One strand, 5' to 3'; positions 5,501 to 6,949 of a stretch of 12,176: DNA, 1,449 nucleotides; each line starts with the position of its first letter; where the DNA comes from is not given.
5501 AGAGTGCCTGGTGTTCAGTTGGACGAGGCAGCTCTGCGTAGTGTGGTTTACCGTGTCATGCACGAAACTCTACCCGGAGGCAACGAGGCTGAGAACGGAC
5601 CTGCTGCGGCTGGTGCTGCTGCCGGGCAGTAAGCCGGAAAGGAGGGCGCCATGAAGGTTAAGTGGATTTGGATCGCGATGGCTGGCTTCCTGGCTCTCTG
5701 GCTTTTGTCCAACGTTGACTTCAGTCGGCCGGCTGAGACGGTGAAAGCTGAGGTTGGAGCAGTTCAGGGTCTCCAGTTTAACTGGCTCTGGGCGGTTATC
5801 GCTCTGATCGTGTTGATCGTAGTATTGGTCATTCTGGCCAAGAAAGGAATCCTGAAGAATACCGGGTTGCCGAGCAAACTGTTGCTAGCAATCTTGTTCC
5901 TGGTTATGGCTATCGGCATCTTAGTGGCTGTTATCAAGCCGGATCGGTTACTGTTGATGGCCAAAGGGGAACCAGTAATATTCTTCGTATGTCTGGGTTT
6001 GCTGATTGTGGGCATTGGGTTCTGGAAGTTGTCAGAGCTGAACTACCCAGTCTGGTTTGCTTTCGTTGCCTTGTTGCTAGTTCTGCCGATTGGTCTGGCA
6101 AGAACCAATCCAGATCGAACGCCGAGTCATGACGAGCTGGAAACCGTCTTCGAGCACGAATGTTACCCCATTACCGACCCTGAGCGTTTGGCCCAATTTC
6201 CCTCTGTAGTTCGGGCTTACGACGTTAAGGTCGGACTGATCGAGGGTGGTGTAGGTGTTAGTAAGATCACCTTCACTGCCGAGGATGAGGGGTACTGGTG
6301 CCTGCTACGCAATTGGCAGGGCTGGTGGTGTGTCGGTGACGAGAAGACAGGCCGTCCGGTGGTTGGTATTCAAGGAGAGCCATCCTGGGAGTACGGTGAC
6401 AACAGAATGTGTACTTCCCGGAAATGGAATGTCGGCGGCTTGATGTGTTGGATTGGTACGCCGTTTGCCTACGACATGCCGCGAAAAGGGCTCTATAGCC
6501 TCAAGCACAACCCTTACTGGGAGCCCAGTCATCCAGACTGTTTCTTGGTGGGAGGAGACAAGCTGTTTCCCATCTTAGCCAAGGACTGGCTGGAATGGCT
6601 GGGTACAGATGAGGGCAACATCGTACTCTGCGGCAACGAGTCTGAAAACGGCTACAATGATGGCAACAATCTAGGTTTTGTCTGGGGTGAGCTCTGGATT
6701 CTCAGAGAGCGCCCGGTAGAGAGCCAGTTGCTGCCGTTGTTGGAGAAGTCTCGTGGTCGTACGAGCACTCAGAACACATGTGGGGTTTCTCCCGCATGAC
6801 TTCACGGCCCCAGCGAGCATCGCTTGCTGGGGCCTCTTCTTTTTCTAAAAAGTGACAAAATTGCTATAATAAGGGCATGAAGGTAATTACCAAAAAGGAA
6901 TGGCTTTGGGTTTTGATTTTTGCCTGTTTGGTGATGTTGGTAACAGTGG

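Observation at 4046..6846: Compositionally foreign two-gene membrane module (SPFH/flotillin-like protein plus a novel Cys/Trp-rich polytopic protein) inserted between lgt and a GT-C gene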

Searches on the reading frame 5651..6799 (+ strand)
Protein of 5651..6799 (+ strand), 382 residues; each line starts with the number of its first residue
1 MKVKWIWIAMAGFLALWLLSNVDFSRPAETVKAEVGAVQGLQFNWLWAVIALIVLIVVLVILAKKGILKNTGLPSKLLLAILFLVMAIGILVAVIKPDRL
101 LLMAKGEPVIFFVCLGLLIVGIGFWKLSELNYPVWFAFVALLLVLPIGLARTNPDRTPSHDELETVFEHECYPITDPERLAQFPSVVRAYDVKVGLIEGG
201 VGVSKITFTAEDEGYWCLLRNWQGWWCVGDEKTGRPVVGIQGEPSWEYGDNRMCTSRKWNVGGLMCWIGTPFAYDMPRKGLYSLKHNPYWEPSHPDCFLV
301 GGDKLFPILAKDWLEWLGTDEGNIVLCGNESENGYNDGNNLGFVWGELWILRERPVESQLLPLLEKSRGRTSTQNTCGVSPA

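Call 7: search_protein_families(library=pfam, proteins=[window:5651-6799:+], max_evalue=0.1)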
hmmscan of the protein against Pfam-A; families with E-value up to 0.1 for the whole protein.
window:5651-6799:+ (382 aa): 1 family
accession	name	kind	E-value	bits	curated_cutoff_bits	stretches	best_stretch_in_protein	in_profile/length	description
PF01757.29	Acyl_transf_3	-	0.00037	20.1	31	1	3-157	76-237/326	Acyltransferase domain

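Call 8: search_protein_families(library=ncbifam, proteins=[window:5651-6799:+], max_evalue=0.1)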
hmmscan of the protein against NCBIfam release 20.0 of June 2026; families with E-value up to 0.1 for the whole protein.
window:5651-6799:+ (382 aa): 1 family
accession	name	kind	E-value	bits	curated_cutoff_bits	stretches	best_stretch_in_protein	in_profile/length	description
NF003304.0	PRK04307.1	equivalog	0.016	14.6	212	1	35-112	17-93/221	protein-disulfide oxidoreductase DsbI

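Call 9: search_protein_families(library=padloc, proteins=[window:5651-6799:+], max_evalue=1)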
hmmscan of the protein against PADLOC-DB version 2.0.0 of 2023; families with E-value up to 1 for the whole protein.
window:5651-6799:+ (382 aa): 0 families

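Call 10: search_protein_families(library=phrogs, proteins=[window:5651-6799:+], max_evalue=1)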
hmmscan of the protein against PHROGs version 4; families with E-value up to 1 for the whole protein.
window:5651-6799:+ (382 aa): 2 families
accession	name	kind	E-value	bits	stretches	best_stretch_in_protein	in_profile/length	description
phrog_21940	-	unknown function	0.12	13.1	1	50-91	9-47/72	-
phrog_9071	-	unknown function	0.28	12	0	28-60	16-45/46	-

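Call 11: find_homologous_proteins(query=window:5651-6799:+)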
Query window:5651-6799:+ (382 aa): 1 proteins with E <= 0.001 among 8000 candidates.
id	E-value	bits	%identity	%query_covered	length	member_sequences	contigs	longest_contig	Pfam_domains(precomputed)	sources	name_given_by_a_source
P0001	1.0e-263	893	100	100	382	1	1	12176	-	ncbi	-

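Call 29: search_protein_representatives(protein=window:5651-6799:+)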
Query: 382 residues. Proteins with E-value up to 0.001 (for the whole library): 1; up to 1e-10: 1; up to 1e-30: 1. The best 1 are listed.
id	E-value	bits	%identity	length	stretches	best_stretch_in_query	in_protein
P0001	3.3e-264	892.7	100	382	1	1-382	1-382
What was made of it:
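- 5651..6799 (+): Gene 2: a 382-aa polytopic membrane protein. It has five TM segments (6-24, 45-63, 77-95, 109-127, 132-150) and a 232-aa C-terminal domain with 8 Cys and 12 Trp, predicted to lie outside the cell. No homolog in the word-indexed search of 5.8e9 clusters (call 11) or in the exhaustive HMMER search of 1.84e9 representatives (call 29).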

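Call 40: predict_structure(protein=window:5651-6799:+)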
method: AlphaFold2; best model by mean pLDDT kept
length: 382 residues; sequences in the alignment: 1
mean_pLDDT: 46.0   pTM: 0.28
mean pLDDT of the five models: 46.0, 44.6, 42.7, 41.6, 40.1
residues with pLDDT >= 90: 0; 70-90: 14; 50-70: 122; < 50: 246
segments of 3 or more residues with pLDDT < 50: 1-3, 21-23, 25-40, 95-109, 145-168, 173-217, 219-280, 288-290, 302-322, 331-348, 352-382
pLDDT, mean of each block of 10 residues (from residue 1): 56 63 44 42 59 71 66 62 66 48 44 59 53 57 49 40 43 45 34 31 34 43 37 32 27 25 29 40 52 56 41 40 53 45 47 46 45 31 24
secondary structure, 60 per line:
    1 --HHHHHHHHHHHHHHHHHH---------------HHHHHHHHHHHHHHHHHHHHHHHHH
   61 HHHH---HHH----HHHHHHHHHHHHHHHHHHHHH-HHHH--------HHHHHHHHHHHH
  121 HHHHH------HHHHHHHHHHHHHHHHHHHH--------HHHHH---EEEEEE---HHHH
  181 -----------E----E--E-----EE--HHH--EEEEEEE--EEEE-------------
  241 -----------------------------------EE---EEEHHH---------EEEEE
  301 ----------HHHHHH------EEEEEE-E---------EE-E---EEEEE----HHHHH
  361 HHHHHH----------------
elements in order: H3-20 H36-64 H75-95 H97-100 H109-125 H132-151 H160-164 E168-173 H177-180 E215-221 E224-227 E281-283 E296-300 H311-316 E323-328 E347-351 H356-366

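Call 57: search_dna_similar(query=window:5651-6799:+, collection=phages, mode=protein, max_evalue=1)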
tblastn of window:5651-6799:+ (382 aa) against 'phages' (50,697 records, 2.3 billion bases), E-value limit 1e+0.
No match.

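Call 67: find_related_loci(query=window:5651-6799:+, collection=viral_contigs, flank=8000)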
Query window:5651-6799:+ (382 aa) in viral_contigs; peptide patterns used: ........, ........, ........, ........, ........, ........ (x = any residue, [..] = any of these).
1 stretches matched a pattern, but none encodes a relative of the query by tblastn (E <= 1e-3).

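Call 72: find_encoding_contigs(protein=P0007, flank=10000)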
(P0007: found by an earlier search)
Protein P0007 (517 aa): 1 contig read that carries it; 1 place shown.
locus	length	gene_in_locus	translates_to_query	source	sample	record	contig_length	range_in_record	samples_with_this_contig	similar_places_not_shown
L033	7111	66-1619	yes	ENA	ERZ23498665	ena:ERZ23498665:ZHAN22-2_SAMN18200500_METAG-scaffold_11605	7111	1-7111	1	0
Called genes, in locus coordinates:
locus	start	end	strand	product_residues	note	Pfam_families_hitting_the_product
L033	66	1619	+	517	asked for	-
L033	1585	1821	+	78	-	-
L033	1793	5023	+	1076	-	-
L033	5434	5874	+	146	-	-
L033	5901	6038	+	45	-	-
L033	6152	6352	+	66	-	PF00989:PAS, PF13188:PAS_8 (weak), PF08448:PAS_4 (weak), PF13426:PAS_9 (weak)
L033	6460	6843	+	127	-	PF00072:Response_reg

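Call 73: find_encoding_contigs(protein=P0006, flank=10000)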
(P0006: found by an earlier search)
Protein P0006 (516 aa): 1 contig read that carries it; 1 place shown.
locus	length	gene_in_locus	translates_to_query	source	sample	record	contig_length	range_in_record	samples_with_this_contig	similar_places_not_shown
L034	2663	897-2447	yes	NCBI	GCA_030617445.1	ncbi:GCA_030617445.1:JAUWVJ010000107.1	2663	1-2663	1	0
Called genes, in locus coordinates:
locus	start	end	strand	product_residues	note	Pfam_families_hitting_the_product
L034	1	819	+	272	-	?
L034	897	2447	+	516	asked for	-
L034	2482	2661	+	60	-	?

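Call 74: find_encoding_contigs(protein=P0009, flank=10000)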
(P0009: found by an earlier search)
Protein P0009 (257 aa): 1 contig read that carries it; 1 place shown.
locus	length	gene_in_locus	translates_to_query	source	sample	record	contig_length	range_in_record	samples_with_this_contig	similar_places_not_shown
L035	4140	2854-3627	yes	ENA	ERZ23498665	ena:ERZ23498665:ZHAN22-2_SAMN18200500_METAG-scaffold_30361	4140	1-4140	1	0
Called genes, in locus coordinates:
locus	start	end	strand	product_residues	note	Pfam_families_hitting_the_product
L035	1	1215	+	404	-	?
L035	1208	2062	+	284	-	PF00753:Lactamase_B, PF12706:Lactamase_B_2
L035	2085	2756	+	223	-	PF13462:Thioredoxin_4, PF01323:DSBA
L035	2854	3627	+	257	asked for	PF13462:Thioredoxin_4, PF01323:DSBA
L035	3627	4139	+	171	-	?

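Call 82: find_encoding_contigs(protein=P0004, flank=10000, max_places=10)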
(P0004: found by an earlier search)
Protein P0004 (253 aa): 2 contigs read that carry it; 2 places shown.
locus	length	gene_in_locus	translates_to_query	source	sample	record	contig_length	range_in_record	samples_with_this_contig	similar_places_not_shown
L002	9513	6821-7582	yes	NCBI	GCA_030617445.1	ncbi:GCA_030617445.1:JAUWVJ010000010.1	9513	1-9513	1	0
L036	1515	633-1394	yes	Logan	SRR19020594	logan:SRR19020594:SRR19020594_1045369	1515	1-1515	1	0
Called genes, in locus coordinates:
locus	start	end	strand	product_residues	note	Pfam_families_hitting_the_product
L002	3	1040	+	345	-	?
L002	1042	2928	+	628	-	PF13522:GATase_6, PF13537:GATase_7, PF01380:SIS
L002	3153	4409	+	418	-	PF13567:DUF4131, PF03772:Competence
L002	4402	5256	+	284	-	PF00753:Lactamase_B, PF12706:Lactamase_B_2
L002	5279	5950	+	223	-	PF13462:Thioredoxin_4, PF01323:DSBA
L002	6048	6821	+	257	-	PF13462:Thioredoxin_4, PF01323:DSBA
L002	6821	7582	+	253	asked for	PF01790:LGT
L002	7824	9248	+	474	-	PF01145:Band_7 (weak)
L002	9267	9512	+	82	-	?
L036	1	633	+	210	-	?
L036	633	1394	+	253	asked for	PF01790:LGT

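Call 83: find_encoding_contigs(protein=P0001, flank=10000, max_places=10)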
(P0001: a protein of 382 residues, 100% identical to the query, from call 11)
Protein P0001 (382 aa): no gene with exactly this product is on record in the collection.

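Call 99: search_dna_similar(query=window:5651-6799:+, collection=plasmids, mode=protein, max_evalue=0.1, max_rows=10)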
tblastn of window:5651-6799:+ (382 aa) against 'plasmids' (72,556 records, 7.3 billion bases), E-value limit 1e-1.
No match.
